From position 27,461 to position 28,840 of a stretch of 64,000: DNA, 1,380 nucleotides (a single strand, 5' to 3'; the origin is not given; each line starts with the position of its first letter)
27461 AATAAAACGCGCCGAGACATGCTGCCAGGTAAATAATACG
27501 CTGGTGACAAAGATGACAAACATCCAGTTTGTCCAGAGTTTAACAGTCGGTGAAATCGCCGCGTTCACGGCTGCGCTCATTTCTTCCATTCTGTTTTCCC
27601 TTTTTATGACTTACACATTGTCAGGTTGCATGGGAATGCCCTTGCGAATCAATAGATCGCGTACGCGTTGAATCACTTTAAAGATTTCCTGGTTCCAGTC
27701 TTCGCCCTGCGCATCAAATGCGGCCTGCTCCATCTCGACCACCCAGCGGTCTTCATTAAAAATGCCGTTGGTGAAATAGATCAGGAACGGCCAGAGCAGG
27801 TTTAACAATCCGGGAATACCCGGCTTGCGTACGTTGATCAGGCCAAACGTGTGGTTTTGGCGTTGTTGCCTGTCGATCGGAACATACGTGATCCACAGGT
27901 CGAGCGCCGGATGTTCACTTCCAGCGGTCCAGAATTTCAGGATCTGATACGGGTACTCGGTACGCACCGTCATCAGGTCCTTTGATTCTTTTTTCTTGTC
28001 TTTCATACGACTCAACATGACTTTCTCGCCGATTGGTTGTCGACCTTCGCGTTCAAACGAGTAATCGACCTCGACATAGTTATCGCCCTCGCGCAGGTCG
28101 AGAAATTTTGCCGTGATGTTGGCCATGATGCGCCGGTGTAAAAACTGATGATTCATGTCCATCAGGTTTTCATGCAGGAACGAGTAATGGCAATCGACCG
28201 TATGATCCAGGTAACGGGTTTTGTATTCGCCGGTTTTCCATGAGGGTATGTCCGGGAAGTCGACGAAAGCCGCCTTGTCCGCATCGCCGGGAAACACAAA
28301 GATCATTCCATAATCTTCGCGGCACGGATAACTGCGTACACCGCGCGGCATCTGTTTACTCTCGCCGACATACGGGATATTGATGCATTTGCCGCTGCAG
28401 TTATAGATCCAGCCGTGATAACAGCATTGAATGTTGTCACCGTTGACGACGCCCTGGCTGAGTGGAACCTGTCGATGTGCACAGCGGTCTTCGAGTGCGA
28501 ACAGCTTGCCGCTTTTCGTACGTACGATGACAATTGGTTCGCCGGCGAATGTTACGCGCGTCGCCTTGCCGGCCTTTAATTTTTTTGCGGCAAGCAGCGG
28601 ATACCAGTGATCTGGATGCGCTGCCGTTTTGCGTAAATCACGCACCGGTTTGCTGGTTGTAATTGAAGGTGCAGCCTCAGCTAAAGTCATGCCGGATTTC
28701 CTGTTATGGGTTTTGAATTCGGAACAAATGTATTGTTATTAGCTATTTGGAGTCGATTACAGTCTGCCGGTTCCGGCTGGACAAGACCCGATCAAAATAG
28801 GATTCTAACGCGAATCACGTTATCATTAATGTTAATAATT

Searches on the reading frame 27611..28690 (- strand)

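Call 52: search_protein_families(library=pfam, proteins=[window:27611-28690:-], max_evalue=0.000001)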
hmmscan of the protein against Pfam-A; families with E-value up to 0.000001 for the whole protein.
window:27611-28690:- (359 aa): 2 families
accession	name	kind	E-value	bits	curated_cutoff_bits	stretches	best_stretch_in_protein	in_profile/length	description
PF00355.32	Rieske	-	4.6e-26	91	20.3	1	28-115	1-84/88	Rieske [2Fe-2S] domain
PF19112.6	VanA_C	-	4.6e-16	60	23.5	1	165-328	1-162/193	Vanillate O-demethylase oxygenase C-terminal domain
